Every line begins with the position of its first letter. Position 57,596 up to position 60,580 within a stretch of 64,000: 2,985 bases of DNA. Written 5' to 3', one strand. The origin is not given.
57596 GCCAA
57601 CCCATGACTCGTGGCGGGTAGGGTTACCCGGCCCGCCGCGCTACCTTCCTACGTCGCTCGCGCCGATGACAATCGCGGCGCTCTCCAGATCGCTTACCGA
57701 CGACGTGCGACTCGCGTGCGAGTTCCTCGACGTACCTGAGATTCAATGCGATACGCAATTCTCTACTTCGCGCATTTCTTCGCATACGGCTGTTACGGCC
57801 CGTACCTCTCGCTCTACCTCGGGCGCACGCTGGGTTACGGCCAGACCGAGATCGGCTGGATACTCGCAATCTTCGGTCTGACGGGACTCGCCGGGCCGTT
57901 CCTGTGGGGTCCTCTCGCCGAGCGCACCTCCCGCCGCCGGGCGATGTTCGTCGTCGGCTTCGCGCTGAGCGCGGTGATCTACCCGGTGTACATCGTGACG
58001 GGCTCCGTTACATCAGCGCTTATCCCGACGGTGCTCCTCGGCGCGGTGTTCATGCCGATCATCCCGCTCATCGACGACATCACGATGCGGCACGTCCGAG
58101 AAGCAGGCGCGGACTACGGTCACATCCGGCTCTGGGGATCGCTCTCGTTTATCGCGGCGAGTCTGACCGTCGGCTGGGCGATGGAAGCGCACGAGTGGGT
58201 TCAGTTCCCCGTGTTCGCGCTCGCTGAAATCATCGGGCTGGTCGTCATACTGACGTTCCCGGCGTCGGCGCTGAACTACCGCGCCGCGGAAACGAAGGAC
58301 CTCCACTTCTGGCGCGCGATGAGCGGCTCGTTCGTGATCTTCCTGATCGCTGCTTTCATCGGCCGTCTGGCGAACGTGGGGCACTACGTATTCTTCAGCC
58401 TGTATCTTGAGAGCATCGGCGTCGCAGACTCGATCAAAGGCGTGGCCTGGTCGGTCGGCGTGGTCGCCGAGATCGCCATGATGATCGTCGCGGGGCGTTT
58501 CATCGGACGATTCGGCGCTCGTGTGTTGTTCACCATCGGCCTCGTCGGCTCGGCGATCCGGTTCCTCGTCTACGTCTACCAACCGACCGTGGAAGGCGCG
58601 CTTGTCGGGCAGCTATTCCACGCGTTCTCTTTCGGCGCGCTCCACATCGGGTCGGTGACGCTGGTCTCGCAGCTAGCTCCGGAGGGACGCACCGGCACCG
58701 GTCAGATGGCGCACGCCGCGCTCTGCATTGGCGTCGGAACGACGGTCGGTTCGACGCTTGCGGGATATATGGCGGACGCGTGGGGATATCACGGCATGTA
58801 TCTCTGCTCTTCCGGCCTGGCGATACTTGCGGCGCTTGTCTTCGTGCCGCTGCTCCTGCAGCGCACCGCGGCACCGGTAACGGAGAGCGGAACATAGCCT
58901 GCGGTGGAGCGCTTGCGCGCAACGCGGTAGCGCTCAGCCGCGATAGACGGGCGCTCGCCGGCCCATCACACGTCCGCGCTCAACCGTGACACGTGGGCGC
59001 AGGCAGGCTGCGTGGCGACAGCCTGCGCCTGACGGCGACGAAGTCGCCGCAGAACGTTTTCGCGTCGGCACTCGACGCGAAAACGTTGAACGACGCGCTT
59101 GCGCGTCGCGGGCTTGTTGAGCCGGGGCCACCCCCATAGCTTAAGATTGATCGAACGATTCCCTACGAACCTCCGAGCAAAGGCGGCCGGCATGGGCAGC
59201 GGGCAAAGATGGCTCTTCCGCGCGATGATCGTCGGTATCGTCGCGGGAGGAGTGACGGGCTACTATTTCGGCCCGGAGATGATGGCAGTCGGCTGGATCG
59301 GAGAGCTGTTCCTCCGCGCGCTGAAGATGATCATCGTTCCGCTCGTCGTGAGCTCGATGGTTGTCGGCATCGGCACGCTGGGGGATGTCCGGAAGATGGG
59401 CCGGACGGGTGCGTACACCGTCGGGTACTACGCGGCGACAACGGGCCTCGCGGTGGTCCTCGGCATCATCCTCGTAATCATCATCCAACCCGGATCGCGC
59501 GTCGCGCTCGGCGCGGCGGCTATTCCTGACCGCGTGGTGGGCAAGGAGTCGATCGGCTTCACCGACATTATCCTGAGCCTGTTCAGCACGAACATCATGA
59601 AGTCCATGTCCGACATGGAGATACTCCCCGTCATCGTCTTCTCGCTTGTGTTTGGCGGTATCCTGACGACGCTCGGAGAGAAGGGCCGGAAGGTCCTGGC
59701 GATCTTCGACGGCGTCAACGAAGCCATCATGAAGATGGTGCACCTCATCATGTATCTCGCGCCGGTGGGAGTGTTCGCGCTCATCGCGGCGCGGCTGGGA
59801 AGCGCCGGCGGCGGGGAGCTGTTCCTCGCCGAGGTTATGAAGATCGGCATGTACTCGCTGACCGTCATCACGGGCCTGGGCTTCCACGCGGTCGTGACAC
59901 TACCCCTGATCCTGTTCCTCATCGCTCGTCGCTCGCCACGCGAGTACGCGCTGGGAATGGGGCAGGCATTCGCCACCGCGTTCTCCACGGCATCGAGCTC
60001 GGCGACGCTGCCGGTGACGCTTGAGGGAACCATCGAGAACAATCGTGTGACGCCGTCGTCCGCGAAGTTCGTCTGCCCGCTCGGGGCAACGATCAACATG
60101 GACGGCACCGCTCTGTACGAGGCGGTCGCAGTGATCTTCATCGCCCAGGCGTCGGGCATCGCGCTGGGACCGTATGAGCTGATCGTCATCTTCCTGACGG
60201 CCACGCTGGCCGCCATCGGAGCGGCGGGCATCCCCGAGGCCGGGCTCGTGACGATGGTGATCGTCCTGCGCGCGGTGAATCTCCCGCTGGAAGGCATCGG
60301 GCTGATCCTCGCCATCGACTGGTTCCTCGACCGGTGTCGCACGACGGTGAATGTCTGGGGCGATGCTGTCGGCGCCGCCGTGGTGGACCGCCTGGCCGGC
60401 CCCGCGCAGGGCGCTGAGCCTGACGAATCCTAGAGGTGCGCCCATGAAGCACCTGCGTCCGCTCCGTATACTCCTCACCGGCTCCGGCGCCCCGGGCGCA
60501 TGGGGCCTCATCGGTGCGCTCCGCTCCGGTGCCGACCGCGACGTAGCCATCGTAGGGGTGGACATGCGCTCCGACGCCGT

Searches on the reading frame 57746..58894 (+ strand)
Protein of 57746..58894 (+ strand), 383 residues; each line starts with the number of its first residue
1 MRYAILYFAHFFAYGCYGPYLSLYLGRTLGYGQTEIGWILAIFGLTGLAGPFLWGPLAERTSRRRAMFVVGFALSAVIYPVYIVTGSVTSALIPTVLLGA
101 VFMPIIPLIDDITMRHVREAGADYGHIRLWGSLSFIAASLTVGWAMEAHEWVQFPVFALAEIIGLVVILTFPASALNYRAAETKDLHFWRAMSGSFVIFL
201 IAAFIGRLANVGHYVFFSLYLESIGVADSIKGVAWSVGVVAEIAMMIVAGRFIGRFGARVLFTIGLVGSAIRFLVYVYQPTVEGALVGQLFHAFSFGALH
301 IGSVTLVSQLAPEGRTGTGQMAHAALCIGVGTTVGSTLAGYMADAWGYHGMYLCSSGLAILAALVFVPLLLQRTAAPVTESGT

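Call 91: search_protein_families(library=ncbifam, proteins=[window:57746-58894:+], max_evalue=0.00001)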
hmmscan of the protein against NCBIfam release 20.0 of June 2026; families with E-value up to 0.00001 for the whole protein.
window:57746-58894:+ (383 aa): 10 families
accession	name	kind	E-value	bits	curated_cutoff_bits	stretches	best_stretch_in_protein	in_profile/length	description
NF008346.0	PRK11128.1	equivalog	8.3e-38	130.5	259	1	4-365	10-374/383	3-phenylpropionate MFS transporter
NF037955.1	mfs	subfamily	4e-37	128.1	100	1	2-359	1-360/366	MFS transporter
TIGR00899.1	2A0120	subfamily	2e-36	125.9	522.3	1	3-367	2-371/375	sugar efflux transporter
TIGR00902.1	2A0127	subfamily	1.5e-23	83.6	698.9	1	4-368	10-376/388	3-phenylpropionate MFS transporter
TIGR00889.1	2A0110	subfamily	1.4e-21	77.1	446.1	1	1-367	5-399/418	nucleoside permease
NF007077.0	PRK09528.1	subfamily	8.3e-18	64.1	429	1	4-373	17-407/421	galactoside permease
TIGR00882.1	2A0105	subfamily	7.3e-12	44.9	220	1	4-366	8-391/396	oligosaccharide MFS transporter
TIGR00897.2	2A0118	subfamily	1.7e-08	33.8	375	0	200-367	228-398/401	RbtT/DalT/CsbX family MFS transporter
TIGR00893.1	2A0114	subfamily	1.8e-08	33.7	395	1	3-170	220-397/399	D-galactonate transporter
NF040856.1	FexB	exception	2.9e-06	26.3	950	1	229-361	47-180/469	chloramphenicol/florfenicol efflux MFS transporter FexB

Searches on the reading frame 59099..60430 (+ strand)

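Call 91: search_protein_families(library=ncbifam, proteins=[window:59099-60430:+], max_evalue=0.00001)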
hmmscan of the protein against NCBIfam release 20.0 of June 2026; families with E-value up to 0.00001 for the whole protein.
window:59099-60430:+ (444 aa): 4 families
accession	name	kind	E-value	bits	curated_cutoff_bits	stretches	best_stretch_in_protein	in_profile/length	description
NF008440.0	PRK11283.1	equivalog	1.3e-63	215.3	638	1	41-431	14-410/437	glutamate/aspartate:proton symporter GltP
NF002461.0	PRK01663.1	subfamily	1.6e-60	205.3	513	1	38-432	8-401/428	C4-dicarboxylate transporter DctA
NF009587.0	PRK13027.1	subfamily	2.5e-54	184.8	570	1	37-430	7-400/442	C4-dicarboxylate transporter DctA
NF010151.0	PRK13628.1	equivalog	9.9e-26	90.7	308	1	39-430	16-398/407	serine/threonine transporter SstT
